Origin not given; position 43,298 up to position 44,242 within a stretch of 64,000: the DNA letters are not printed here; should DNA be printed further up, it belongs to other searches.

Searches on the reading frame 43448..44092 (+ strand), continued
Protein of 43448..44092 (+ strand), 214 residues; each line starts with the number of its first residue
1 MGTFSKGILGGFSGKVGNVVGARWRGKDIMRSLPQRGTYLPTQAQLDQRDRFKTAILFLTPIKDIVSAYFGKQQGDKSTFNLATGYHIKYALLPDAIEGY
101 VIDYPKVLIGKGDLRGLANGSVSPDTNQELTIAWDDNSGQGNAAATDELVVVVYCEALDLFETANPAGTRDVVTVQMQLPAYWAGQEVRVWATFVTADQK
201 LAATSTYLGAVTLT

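Call 84: find_homologous_proteins(query=L088:810-1445:+, max_evalue=1e-10)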
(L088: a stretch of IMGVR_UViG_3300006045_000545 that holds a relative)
Query L088:810-1445:+ (212 aa): 2266 proteins with E <= 1e-10 among 2540 candidates; the best 120 are listed.
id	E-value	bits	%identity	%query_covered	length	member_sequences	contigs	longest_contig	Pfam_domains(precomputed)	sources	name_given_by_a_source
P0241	1.6e-135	467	100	100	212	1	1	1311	PF19781.5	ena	-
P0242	5.9e-135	465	100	100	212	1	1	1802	PF19781.5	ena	-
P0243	5.7e-130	449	95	100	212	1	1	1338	PF19781.5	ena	-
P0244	1.5e-127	441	93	100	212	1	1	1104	PF19781.5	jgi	jgi:hypothetical protein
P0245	1.5e-125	434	93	100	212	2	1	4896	PF19781.5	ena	-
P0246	4.8e-120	416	89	100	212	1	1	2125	PF19781.5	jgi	jgi:hypothetical protein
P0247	1.4e-118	412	88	100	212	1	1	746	PF19781.5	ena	-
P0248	2.5e-118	411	90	100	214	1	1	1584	PF19781.5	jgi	jgi:hypothetical protein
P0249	2.5e-118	411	87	100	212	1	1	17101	PF19781.5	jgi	jgi:hypothetical protein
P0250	1.5e-117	408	87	100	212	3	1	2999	PF19781.5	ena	-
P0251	7.3e-114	396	83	100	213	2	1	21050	PF19781.5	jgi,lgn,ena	-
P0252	7.0e-113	393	83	100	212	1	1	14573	PF19781.5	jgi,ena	-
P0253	2.1e-112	391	86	100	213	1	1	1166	PF19781.5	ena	-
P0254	2.2e-110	385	82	100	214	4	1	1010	PF19781.5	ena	-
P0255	3.9e-107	374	80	100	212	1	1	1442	PF19781.5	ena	-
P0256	1.1e-105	369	77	100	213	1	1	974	PF19781.5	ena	-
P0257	4.2e-105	368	79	100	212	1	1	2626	PF19781.5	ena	-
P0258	1.3e-103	363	78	100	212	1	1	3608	PF19781.5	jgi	-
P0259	4.3e-103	361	78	100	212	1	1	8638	PF19781.5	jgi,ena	-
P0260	1.5e-102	359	76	100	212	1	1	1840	PF19781.5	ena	-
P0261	3.0e-102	358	77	100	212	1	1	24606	PF19781.5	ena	-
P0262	6.0e-102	357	78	100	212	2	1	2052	PF19781.5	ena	-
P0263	8.4e-102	357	77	100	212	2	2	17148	PF19781.5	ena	-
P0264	3.8e-101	355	75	100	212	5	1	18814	PF19781.5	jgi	jgi:hypothetical protein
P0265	1.2e-100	353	77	100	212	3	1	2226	PF19781.5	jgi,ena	-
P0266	1.6e-100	353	76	100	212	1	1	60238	PF19781.5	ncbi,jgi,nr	ncbi:MAG: DUF6266 family protein [Prevotellaceae bacterium]|jgi:hypothetical protein|nr:DUF6266 fami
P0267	1.7e-100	353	78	100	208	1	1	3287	PF19781.5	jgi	jgi:hypothetical protein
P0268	9.9e-100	350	75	100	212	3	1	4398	PF19781.5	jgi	jgi:hypothetical protein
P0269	2.4e-99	349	75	100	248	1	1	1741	PF19781.5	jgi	jgi:hypothetical protein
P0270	3.6e-99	348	76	100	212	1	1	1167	PF19781.5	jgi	jgi:hypothetical protein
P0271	8.2e-99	347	73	100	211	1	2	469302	PF19781.5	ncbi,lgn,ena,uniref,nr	ncbi:DUF6266 family protein [Seramator thermalis]|uniref:DUF6266 family protein n=1 Tax=Seramator th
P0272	1.1e-98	347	74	100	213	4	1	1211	PF19781.5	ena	-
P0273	1.4e-98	346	75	100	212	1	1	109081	PF19781.5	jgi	jgi:hypothetical protein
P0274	1.7e-98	346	77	100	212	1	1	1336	PF19781.5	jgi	-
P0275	2.0e-98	346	73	100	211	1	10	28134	PF19781.5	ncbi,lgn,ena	-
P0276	2.1e-98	346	77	100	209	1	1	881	PF19781.5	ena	-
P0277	2.5e-98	346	73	100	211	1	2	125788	PF19781.5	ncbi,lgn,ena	-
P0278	4.0e-98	345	74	100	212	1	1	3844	PF19781.5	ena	-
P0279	7.1e-98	344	74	100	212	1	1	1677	PF19781.5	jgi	jgi:hypothetical protein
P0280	8.3e-98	344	75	100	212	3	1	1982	PF19781.5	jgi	jgi:hypothetical protein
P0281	8.9e-98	344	74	100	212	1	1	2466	PF19781.5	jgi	jgi:hypothetical protein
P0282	1.1e-97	343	74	100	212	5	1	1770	PF19781.5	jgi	jgi:hypothetical protein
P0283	1.2e-97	343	75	100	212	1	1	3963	PF19781.5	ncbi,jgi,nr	ncbi:MAG: DUF6266 family protein [Prevotellaceae bacterium]|jgi:hypothetical protein|nr:DUF6266 fami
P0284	1.7e-97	343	75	100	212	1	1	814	PF19781.5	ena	-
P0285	2.3e-97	342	75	100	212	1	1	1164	PF19781.5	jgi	jgi:hypothetical protein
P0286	2.9e-97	342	73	100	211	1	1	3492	PF19781.5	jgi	jgi:hypothetical protein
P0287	3.0e-97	342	73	100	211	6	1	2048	PF19781.5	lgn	-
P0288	6.0e-97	341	74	100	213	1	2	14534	PF19781.5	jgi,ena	-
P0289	6.9e-97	341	73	100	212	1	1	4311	PF19781.5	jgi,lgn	jgi:hypothetical protein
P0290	9.4e-97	340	74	100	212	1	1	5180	PF19781.5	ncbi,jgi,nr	ncbi:MAG: DUF6266 family protein [Bacteroidales bacterium]|jgi:hypothetical protein|nr:DUF6266 famil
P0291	9.7e-97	340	72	100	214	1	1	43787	PF19781.5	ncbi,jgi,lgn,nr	ncbi:MAG: DUF6266 family protein [Culturomica sp.]|jgi:hypothetical protein|nr:DUF6266 family protei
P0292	1.1e-96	340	71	100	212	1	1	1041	PF19781.5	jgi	jgi:hypothetical protein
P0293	1.2e-96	340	75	100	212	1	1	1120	PF19781.5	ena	-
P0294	1.8e-96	339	72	100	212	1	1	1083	PF19781.5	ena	-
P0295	3.7e-96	338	73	100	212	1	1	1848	PF19781.5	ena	-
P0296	6.4e-96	338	71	100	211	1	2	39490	PF19781.5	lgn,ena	-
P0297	6.8e-96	338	72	100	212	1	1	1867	PF19781.5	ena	-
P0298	1.2e-95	337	70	100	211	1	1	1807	PF19781.5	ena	-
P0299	1.7e-95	336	71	100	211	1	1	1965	PF19781.5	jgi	jgi:hypothetical protein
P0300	2.3e-95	336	73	100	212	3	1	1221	PF19781.5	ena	-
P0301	2.7e-95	336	73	100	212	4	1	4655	PF19781.5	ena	-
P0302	2.7e-95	336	73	100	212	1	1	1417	PF19781.5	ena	-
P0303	2.8e-95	336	71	100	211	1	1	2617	PF19781.5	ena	-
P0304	3.0e-95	335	70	100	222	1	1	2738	PF19781.5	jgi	jgi:hypothetical protein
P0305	3.4e-95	335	74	100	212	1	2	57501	PF19781.5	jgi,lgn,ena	-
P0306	4.1e-95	335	73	100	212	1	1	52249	PF19781.5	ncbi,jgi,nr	ncbi:MAG: DUF6266 family protein [Prevotellaceae bacterium]|jgi:hypothetical protein|nr:DUF6266 fami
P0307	4.5e-95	335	70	100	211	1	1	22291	PF19781.5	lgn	-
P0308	5.9e-95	335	70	100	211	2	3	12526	PF19781.5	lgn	-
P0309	6.8e-95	334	72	100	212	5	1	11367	PF19781.5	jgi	-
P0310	1.1e-94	334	71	100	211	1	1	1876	PF19781.5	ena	-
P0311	1.2e-94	333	74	98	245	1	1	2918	PF19781.5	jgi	jgi:hypothetical protein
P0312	1.4e-94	333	71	100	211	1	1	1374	PF19781.5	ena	-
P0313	1.6e-94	333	68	100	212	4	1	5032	PF19781.5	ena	-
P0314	1.6e-94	333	70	100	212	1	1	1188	PF19781.5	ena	-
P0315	3.1e-94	332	70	100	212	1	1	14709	PF19781.5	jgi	jgi:hypothetical protein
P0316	3.5e-94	332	71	100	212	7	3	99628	PF19781.5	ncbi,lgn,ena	-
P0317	3.5e-94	332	69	100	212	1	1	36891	PF19781.5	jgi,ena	-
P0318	3.9e-94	332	70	100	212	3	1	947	PF19781.5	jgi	-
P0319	5.4e-94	331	70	100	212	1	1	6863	PF19781.5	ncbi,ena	-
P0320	6.0e-94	331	70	100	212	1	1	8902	PF19781.5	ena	-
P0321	9.1e-94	331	72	100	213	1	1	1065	PF19781.5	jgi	jgi:hypothetical protein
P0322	1.5e-93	330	71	100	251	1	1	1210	PF19781.5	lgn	-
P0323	1.7e-93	330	70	100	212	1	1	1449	PF19781.5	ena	-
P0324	2.2e-93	329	71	100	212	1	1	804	PF19781.5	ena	-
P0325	3.3e-93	329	70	100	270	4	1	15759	PF19781.5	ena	-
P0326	4.9e-93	328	69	100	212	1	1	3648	PF19781.5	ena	-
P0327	5.7e-93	328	71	100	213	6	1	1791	PF19781.5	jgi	jgi:hypothetical protein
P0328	8.0e-93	328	70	100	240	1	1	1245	PF19781.5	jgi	jgi:hypothetical protein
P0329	8.7e-93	327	70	100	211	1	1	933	PF19781.5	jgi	-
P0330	1.3e-92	327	69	100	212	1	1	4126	PF19781.5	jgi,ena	-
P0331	1.3e-92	327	71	100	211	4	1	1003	PF19781.5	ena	-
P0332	1.4e-92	327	71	100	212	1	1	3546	PF19781.5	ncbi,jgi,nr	ncbi:MAG: DUF6266 family protein [Cytophagaceae bacterium]|jgi:hypothetical protein|nr:DUF6266 famil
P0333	1.5e-92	327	70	100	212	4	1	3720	PF19781.5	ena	-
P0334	1.6e-92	327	71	100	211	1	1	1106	PF19781.5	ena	-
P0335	1.8e-92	326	71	100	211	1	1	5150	PF19781.5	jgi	-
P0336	2.0e-92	326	69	100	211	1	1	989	PF19781.5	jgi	-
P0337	2.2e-92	326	67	100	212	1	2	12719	PF19781.5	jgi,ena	-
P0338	2.4e-92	326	69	100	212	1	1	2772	PF19781.5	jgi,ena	-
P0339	2.6e-92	326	69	100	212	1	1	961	PF19781.5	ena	-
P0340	3.2e-92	326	70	100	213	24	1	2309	PF19781.5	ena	-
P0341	4.7e-92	325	68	100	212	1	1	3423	PF19781.5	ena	-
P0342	6.1e-92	325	69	100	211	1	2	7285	PF19781.5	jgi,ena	-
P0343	6.8e-92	325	69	100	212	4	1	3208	PF19781.5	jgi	-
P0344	6.8e-92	325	72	100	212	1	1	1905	PF19781.5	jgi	-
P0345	7.6e-92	324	70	100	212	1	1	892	PF19781.5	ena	-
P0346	8.8e-92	324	69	100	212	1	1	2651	PF19781.5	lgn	-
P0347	1.2e-91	324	71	100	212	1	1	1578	PF19781.5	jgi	jgi:hypothetical protein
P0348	1.2e-91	324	70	100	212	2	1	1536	PF19781.5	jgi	-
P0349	1.2e-91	324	69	100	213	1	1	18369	PF19781.5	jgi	jgi:hypothetical protein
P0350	1.4e-91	324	69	100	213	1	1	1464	PF19781.5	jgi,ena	-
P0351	1.4e-91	323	68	100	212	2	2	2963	PF19781.5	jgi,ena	-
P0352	1.5e-91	323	69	100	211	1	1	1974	PF19781.5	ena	-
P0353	1.9e-91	323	67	100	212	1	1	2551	PF19781.5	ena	-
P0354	2.8e-91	323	69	100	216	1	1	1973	PF19781.5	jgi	jgi:hypothetical protein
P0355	2.8e-91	323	69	100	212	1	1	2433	PF19781.5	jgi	jgi:hypothetical protein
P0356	2.8e-91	323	70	100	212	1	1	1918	PF19781.5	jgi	jgi:hypothetical protein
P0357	3.0e-91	322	68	100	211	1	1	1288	PF19781.5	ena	-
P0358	3.3e-91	322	68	100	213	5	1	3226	PF19781.5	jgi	jgi:hypothetical protein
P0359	3.8e-91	322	68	100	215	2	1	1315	PF19781.5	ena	-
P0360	3.9e-91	322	69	100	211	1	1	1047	PF19781.5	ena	-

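Call 85: find_encoding_contigs(protein=P0271, flank=6000, max_places=1)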
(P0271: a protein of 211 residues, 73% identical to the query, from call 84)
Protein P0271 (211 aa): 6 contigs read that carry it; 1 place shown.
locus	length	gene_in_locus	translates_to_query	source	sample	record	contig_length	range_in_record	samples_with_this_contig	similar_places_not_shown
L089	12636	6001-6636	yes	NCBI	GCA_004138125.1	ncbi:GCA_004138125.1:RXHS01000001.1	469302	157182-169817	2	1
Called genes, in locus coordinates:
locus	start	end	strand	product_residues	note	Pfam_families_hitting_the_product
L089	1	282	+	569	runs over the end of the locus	PF00142:Fer4_NifH (weak), PF01656:CbiA, PF02374:ArsA_ATPase, PF13614:AAA_31, PF01656:CbiA (weak), PF02374:ArsA_ATPase, PF13614:AAA_31, PF02374:ArsA_ATPase, +12 more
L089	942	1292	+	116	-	PF12728:HTH_17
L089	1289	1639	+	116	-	PF12728:HTH_17 (weak)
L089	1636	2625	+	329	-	PF08800:BT4734-like_N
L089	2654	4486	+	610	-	PF08707:PriCT_2, PF13148:DUF3987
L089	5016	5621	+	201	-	-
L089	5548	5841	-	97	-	-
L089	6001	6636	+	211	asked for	PF19781:DUF6266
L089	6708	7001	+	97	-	-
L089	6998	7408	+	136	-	-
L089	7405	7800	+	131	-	-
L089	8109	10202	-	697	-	PF17191:RecG_wedge, PF01336:tRNA_anti-codon (weak), PF00270:DEAD, PF04851:ResIII, PF00271:Helicase_C, PF19833:RecG_dom3_C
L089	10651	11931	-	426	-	PF00464:SHMT, PF00155:Aminotran_1_2 (weak)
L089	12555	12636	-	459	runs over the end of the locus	PF01212:Beta_elim_lyase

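Call 86: find_encoding_contigs(protein=P0266, flank=6000, max_places=1)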
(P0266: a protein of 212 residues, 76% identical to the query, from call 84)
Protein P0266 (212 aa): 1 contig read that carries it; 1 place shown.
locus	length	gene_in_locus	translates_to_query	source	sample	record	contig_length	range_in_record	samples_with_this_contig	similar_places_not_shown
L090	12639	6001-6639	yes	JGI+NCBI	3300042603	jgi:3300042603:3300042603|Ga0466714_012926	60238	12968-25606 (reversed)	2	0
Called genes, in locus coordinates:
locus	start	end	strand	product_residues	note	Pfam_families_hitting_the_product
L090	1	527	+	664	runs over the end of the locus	-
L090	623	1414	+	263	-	-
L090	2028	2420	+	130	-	PF08845:SymE_toxin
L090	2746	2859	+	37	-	-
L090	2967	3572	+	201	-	PF19570:DUF6088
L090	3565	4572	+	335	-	PF08843:AbiEii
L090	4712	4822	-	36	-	-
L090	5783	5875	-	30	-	-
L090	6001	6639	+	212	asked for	PF19781:DUF6266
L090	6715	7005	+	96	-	-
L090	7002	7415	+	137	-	-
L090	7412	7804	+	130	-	-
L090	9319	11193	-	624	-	PF00939:Na_sulph_symp (weak), PF03600:CitMHS, PF00939:Na_sulph_symp, PF02080:TrkA_C, PF00939:Na_sulph_symp, PF03600:CitMHS (weak)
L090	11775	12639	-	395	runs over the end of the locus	-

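Call 87: find_encoding_contigs(protein=P0291, flank=6000, max_places=1)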
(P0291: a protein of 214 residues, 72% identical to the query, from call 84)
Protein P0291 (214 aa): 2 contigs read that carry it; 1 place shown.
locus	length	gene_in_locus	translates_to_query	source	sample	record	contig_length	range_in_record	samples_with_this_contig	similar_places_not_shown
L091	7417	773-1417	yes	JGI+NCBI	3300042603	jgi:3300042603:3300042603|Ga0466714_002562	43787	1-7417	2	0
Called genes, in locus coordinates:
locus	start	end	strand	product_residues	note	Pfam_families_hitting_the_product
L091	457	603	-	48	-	-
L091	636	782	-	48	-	-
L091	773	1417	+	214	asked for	PF19781:DUF6266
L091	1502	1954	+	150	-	-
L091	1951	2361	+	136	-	-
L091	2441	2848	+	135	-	-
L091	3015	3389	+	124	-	-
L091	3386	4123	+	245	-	PF12728:HTH_17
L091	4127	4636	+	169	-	PF13102:Phage_int_SAM_5 (weak)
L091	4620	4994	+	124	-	PF00589:Phage_integrase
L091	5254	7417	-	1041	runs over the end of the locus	PF00149:Metallophos, PF24406:nSTAND_NTPase4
